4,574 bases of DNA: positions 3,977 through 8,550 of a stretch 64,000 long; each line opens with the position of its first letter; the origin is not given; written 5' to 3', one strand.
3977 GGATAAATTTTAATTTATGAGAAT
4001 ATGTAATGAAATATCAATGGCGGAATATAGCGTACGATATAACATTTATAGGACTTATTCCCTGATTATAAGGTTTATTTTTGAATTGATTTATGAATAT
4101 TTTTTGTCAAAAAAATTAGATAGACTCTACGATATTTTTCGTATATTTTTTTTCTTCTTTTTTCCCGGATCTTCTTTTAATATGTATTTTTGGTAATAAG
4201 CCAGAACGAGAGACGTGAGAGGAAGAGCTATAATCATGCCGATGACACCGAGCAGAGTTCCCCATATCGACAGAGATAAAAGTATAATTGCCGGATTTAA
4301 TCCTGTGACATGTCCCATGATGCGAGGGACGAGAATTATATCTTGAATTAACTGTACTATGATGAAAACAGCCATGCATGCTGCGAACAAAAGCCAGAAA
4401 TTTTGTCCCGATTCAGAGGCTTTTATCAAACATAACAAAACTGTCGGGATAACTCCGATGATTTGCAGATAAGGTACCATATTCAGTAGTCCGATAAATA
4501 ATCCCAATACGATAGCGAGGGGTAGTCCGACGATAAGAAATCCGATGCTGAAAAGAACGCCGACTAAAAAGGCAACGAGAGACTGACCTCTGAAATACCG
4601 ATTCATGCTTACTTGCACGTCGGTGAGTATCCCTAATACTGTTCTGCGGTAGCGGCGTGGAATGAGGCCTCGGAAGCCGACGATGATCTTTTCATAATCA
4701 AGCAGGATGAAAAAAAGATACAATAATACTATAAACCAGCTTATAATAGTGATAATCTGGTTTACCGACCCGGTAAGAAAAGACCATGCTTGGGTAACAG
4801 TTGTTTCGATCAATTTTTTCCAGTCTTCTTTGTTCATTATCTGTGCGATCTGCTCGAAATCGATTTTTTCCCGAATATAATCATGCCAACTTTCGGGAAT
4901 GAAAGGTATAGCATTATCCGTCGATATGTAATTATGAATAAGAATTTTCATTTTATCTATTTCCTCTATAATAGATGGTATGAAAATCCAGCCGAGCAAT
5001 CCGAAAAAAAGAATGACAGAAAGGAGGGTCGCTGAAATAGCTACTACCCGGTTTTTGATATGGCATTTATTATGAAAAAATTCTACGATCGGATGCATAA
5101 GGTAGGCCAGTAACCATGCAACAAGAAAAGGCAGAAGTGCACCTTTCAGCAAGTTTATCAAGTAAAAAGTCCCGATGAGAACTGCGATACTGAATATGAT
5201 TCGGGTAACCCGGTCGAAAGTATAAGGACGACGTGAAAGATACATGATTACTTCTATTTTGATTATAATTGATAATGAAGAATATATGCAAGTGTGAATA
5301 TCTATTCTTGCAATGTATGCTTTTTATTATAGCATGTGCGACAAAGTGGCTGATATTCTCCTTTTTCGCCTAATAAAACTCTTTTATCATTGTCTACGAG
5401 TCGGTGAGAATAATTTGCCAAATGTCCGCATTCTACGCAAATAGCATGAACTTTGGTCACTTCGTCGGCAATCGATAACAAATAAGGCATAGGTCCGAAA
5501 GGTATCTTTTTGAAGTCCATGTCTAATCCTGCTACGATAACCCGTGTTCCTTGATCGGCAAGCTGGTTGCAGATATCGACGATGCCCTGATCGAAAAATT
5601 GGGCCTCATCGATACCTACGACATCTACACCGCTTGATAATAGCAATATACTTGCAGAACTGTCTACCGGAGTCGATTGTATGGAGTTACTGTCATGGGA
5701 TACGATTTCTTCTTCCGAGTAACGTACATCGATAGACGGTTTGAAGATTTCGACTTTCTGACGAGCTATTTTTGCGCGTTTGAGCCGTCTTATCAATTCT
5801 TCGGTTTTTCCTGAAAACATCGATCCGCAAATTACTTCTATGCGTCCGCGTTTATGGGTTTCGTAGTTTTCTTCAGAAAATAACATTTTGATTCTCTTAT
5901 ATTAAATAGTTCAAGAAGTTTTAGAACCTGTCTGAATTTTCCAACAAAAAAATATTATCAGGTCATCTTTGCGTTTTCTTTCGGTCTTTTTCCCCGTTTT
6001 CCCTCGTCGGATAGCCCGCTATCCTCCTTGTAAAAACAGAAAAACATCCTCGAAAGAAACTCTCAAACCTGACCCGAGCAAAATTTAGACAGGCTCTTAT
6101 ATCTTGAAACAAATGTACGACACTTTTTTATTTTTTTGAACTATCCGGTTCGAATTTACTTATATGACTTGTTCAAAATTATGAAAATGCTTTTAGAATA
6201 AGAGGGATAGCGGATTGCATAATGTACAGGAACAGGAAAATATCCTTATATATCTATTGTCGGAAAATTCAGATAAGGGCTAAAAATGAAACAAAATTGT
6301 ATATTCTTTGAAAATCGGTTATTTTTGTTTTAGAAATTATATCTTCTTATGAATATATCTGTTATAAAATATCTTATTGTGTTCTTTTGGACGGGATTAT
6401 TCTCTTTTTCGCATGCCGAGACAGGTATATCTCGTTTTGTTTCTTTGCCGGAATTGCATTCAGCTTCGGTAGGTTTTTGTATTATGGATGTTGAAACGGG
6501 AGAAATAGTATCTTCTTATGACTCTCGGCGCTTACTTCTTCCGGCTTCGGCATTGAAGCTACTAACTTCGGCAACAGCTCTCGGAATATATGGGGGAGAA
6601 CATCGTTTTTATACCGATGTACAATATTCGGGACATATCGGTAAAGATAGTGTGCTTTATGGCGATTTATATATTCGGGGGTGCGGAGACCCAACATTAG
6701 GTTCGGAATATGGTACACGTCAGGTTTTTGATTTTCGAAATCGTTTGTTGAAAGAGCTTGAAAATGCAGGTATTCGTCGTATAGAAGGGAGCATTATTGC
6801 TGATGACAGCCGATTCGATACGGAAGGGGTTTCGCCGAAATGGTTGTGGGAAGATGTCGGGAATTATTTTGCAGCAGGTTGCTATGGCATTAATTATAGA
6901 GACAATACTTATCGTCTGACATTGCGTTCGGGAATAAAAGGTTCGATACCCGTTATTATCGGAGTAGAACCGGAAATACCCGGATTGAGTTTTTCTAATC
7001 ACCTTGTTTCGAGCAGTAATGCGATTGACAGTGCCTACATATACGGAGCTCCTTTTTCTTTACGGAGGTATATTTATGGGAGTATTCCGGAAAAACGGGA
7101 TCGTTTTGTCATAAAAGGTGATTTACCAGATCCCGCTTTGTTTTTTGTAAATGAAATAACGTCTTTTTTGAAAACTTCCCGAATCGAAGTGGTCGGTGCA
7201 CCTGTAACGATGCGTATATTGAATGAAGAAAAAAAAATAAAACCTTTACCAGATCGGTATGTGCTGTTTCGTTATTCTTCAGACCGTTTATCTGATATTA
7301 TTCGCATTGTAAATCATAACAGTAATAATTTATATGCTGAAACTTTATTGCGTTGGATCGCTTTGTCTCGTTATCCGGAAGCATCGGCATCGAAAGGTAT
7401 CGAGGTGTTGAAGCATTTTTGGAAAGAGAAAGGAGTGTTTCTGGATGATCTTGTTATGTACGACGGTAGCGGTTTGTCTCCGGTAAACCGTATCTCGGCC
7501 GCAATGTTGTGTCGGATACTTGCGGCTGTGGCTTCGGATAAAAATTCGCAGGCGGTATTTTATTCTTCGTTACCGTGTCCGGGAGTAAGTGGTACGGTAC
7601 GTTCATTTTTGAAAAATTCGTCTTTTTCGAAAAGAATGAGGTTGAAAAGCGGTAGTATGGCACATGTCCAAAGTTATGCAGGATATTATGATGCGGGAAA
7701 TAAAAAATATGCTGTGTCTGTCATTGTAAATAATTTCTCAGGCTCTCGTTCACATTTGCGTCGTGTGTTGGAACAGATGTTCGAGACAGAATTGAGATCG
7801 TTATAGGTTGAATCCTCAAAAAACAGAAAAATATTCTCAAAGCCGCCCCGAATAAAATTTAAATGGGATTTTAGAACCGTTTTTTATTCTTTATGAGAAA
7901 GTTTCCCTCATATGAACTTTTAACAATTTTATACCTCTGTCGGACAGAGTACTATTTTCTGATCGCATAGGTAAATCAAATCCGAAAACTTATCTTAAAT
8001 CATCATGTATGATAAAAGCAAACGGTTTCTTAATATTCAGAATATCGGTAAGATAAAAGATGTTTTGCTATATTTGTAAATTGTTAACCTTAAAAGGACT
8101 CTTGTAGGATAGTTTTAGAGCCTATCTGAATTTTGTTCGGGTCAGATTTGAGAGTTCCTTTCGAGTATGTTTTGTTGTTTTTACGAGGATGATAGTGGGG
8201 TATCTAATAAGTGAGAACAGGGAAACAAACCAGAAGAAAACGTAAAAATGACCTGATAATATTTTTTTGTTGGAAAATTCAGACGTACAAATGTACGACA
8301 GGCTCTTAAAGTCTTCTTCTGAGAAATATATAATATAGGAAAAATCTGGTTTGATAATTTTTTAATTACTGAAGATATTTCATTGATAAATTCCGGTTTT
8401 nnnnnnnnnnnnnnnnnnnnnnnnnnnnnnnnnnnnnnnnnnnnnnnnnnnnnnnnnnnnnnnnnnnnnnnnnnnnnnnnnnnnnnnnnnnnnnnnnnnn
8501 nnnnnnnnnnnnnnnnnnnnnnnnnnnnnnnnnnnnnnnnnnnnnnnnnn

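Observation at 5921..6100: Dense MITE-like repeat family with 20-bp terminal inverted repeats, at least five full copies in 64 kb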

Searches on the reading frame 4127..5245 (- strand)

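Call 17: search_protein_families(library=pfam, proteins=[window:4127-5245:-])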
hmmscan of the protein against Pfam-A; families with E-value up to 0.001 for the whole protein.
window:4127-5245:- (372 aa): 1 family
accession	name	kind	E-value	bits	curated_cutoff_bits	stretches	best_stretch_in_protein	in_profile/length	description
PF01594.21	AI-2E_transport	-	4e-53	181.2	34.3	1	16-354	3-326/327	AI-2E family transporter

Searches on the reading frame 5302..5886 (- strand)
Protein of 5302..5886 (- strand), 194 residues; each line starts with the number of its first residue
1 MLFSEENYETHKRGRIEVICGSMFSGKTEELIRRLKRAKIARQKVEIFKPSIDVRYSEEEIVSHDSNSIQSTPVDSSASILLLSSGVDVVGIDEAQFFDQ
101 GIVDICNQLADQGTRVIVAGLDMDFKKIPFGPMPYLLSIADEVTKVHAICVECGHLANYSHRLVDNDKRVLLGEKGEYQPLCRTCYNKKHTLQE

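Call 17: search_protein_families(library=pfam, proteins=[window:5302-5886:-])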
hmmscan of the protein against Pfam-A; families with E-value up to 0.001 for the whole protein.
window:5302-5886:- (194 aa): 1 family
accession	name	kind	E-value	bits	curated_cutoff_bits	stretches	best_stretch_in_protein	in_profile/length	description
PF00265.24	TK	-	3.7e-54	183.7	20.6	1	14-186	1-176/176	Thymidine kinase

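Call 18: find_encoding_contigs(protein=window:5302-5886:-, flank=10000, max_places=10)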
Protein window:5302-5886:- (194 aa): 22 contigs read that carry it; 10 places shown.
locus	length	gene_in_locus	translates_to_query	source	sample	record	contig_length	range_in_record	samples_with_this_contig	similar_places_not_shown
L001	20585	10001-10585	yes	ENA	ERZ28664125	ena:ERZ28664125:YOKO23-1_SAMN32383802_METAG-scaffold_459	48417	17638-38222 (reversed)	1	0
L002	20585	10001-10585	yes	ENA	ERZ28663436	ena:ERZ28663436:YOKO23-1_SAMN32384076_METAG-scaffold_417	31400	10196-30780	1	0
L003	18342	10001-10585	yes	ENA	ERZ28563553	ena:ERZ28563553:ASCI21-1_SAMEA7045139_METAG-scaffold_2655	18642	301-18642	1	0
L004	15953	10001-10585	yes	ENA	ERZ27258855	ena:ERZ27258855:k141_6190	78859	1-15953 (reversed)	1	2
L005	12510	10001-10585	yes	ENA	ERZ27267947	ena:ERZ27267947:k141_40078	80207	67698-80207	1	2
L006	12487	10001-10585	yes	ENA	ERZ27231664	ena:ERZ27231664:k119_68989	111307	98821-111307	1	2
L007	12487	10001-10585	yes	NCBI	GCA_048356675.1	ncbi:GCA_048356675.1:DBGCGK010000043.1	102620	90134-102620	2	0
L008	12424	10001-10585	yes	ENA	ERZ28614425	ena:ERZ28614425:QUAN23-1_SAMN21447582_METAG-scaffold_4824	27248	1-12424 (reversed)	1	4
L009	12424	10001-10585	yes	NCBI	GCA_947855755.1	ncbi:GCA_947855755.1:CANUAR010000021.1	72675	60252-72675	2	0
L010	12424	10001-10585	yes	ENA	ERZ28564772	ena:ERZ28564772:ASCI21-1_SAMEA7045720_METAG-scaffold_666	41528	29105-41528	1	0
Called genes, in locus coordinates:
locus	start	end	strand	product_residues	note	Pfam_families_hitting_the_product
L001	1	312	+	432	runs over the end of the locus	PF16317:Glyco_hydro_99 (faint)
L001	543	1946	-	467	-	PF00245:Alk_phosphatase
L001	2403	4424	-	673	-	PF20200:DUF6562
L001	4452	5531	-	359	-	PF20200:DUF6562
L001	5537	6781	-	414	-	PF12099:DUF3575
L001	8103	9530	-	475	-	PF02113:Peptidase_S13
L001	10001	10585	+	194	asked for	PF00265:TK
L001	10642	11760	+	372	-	PF01594:AI-2E_transport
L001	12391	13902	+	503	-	PF00289:Biotin_carb_N, PF02222:ATP-grasp, PF02786:CPSase_L_D2, PF07478:Dala_Dala_lig_C, PF02785:Biotin_carb_C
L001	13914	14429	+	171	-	PF25984:BSH_YknX (faint), PF00364:Biotin_lipoyl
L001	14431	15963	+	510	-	PF01039:Carboxyl_trans, PF03255:ACCA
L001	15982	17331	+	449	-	PF06738:ThrE, PF12821:ThrE_2, PF06738:ThrE, PF12821:ThrE_2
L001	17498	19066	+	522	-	PF04616:Glyco_hydro_43, PF17851:GH43_C2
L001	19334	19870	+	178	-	PF02870:Methyltransf_1N, PF01035:DNA_binding_1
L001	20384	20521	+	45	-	-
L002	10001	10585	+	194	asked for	PF00265:TK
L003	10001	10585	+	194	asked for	PF00265:TK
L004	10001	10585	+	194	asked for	PF00265:TK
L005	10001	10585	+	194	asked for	PF00265:TK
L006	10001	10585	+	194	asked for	PF00265:TK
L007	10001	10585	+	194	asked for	PF00265:TK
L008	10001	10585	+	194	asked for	PF00265:TK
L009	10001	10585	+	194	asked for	PF00265:TK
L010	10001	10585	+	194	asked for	PF00265:TK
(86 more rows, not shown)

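Call 64: list_cluster_members(proteins=[window:5302-5886:-, window:34793-37000:+, L033:1423-2745:-, L088:518-1084:+, L112:1110-1766:+, P0121, L143:66-794:+, L147:508-1731:-])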
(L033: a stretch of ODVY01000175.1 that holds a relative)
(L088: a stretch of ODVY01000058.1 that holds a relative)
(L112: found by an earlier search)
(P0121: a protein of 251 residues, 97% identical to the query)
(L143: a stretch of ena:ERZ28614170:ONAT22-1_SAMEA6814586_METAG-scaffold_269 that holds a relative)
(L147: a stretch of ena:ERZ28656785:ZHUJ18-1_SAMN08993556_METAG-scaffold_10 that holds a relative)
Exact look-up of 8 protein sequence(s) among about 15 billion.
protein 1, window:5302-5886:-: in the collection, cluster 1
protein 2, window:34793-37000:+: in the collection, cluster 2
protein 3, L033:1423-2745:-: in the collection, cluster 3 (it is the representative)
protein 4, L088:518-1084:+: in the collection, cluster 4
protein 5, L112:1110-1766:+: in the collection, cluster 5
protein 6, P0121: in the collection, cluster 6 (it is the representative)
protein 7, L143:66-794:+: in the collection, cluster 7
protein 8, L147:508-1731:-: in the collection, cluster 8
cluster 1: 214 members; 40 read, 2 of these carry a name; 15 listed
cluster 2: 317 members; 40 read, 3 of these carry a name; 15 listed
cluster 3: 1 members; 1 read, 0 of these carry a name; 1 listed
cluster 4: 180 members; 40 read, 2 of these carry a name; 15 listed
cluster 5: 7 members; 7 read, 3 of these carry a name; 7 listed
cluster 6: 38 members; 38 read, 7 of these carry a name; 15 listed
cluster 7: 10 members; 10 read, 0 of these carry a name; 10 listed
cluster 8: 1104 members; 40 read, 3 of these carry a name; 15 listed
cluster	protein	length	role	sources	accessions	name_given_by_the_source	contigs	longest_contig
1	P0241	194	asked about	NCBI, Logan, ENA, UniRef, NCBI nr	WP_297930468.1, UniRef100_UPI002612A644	thymidine kinase [uncultured Coprobacter sp.] | thymidine kinase n=1 Tax=Coprobacter sp. TaxID=1941478 RepID=UPI002612A644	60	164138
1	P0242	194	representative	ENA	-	-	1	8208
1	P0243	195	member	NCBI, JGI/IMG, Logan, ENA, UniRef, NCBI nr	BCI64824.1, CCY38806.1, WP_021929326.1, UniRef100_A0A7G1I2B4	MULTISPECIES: thymidine kinase [Bacteroidales] | thymidine kinase | Thymidine kinase n=1 Tax=Coprobacter secundus subsp. similis TaxID=2751153 ...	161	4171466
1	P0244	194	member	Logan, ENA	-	-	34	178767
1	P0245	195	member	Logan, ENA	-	-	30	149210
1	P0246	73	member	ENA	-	-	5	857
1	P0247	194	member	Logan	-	-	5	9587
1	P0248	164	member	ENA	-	-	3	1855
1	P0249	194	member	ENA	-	-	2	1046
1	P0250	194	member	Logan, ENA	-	-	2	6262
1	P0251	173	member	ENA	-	-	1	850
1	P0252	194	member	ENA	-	-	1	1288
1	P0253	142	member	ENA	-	-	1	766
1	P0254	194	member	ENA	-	-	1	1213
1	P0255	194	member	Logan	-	-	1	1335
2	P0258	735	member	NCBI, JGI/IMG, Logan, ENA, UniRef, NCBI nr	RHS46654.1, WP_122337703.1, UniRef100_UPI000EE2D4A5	glycosyl hydrolase [Tannerella sp. AF04-6] | beta-glucosidase | glycoside hydrolase family 3 C-terminal domain-containing protein n=1 Tax=Coprobacter ...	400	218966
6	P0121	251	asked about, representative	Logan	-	-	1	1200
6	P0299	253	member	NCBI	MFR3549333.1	MAG: IS5 family transposase [Coprobacter sp.]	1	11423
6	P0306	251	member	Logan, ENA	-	-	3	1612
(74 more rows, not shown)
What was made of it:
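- Members of the transposase cluster are named as coming from "uncultured Coprobacter sp.", as is the window's tdk (call 64).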

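Call 65: find_encoding_contigs(protein=P0299, flank=3000, max_places=3)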
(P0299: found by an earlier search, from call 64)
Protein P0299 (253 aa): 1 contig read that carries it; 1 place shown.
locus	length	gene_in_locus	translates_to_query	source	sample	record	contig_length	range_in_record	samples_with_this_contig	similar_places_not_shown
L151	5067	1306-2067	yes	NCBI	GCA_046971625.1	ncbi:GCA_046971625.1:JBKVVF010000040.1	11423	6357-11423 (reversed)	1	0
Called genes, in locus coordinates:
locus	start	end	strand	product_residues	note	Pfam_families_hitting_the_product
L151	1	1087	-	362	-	PF13620:CarboxypepD_reg, PF13715:CarbopepD_reg_2, PF07715:Plug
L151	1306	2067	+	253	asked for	PF13340:DUF4096, PF01609:DDE_Tnp_1, PF13586:DDE_Tnp_1_2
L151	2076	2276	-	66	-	-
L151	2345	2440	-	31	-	-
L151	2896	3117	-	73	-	PF11387:DUF2795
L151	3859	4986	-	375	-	PF01263:Aldose_epim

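Call 80: find_encoding_contigs(protein=P0258, flank=4000, max_places=4)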
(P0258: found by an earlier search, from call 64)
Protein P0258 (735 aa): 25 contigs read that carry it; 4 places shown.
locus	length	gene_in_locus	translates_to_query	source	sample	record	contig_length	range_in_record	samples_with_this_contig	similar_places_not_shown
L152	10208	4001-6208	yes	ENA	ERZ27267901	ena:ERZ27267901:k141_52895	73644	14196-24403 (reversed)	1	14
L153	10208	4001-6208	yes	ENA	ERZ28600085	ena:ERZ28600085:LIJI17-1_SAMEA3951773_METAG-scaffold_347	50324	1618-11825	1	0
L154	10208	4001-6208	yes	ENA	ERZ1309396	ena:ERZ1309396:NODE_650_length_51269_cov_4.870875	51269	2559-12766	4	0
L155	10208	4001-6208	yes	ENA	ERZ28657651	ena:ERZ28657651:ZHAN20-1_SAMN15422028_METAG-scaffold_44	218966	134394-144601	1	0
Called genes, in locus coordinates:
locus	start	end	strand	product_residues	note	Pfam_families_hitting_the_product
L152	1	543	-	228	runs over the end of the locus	PF00657:Lipase_GDSL (faint), PF13472:Lipase_GDSL_2 (weak)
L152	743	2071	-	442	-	PF13091:PLDc_2, PF00614:PLDc (weak), PF13091:PLDc_2, PF17941:PP_kinase_C_1 (weak), PF00614:PLDc (weak)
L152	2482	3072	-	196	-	-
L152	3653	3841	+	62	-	PF17293:Arm-DNA-bind_5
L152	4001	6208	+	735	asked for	PF00933:Glyco_hydro_3, PF01915:Glyco_hydro_3_C, PF14310:Fn3-like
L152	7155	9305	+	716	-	-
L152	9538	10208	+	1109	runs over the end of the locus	PF13620:CarboxypepD_reg, PF13715:CarbopepD_reg_2, PF07715:Plug, PF00593:TonB_dep_Rec_b-barrel, PF14905:OMP_b-brl_3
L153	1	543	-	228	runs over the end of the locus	PF00657:Lipase_GDSL (faint), PF13472:Lipase_GDSL_2 (weak)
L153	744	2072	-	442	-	PF13091:PLDc_2, PF00614:PLDc (weak), PF13091:PLDc_2, PF17941:PP_kinase_C_1 (weak), PF00614:PLDc (weak)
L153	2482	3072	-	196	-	-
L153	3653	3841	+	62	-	PF17293:Arm-DNA-bind_5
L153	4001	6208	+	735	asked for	PF00933:Glyco_hydro_3, PF01915:Glyco_hydro_3_C, PF14310:Fn3-like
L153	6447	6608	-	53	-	-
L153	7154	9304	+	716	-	-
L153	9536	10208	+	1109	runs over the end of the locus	PF13620:CarboxypepD_reg, PF13715:CarbopepD_reg_2, PF07715:Plug, PF00593:TonB_dep_Rec_b-barrel, PF14905:OMP_b-brl_3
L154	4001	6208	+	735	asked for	PF00933:Glyco_hydro_3, PF01915:Glyco_hydro_3_C, PF14310:Fn3-like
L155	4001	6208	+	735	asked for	PF00933:Glyco_hydro_3, PF01915:Glyco_hydro_3_C, PF14310:Fn3-like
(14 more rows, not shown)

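Call 84: find_encoding_contigs(protein=P0306, flank=2000, max_places=4)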
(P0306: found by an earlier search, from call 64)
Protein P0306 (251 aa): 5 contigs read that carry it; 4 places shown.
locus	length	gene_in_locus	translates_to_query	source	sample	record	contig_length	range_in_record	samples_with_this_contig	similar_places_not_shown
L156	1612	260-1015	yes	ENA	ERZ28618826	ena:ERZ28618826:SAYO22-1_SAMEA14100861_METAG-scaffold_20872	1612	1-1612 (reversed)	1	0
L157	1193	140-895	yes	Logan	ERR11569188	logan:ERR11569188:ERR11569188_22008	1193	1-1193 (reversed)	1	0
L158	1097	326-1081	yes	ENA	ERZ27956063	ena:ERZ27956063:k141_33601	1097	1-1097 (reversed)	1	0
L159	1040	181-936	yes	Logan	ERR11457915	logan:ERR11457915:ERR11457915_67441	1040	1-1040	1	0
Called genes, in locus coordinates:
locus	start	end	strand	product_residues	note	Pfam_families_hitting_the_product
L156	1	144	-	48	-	?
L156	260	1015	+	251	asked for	PF13340:DUF4096, PF01609:DDE_Tnp_1, PF13586:DDE_Tnp_1_2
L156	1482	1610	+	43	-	?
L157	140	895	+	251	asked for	PF13340:DUF4096, PF01609:DDE_Tnp_1, PF13586:DDE_Tnp_1_2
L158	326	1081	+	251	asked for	PF13340:DUF4096, PF01609:DDE_Tnp_1, PF13586:DDE_Tnp_1_2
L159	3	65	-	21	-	?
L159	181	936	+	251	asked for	PF13340:DUF4096, PF01609:DDE_Tnp_1, PF13586:DDE_Tnp_1_2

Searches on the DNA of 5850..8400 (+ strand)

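Call 16: search_rna_families(source=window, start=5850, end=8400, threshold=evalue, max_evalue=10)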
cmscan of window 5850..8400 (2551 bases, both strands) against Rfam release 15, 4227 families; matches with E-value up to 10: 4.
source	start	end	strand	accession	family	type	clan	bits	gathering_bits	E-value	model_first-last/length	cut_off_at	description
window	5873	5897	-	RF01403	STnc290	Gene; sRNA;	-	21.2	60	1.5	6-30/65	no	STnc290 Hfq binding RNA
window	7263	7320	-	RF01362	CRISPR-DR49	Gene; CRISPR;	-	18.5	41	8.9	1-47/47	no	CRISPR RNA direct repeat element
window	7937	8009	-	RF00295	snoTBR7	Gene; snRNA; snoRNA; CD-box;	-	16.8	45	3.5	1-75/75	no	Small nucleolar RNA TBR7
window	6426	6563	+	RF01660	ceN88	Gene; snRNA; snoRNA; HACA-box;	-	16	40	4.4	1-140/140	no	Nematode snoRNA ceN88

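Call 34: search_dna_similar(query=window:5915-6105:+, collection=plasmids, mode=distant, max_evalue=0.01)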
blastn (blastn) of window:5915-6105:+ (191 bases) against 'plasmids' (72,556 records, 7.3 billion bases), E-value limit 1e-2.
No match.

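Call 35: search_dna_similar(query=window:5915-6105:+, collection=phages, mode=distant, max_evalue=0.01)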
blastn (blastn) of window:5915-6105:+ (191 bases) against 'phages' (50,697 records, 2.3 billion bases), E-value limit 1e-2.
No match.
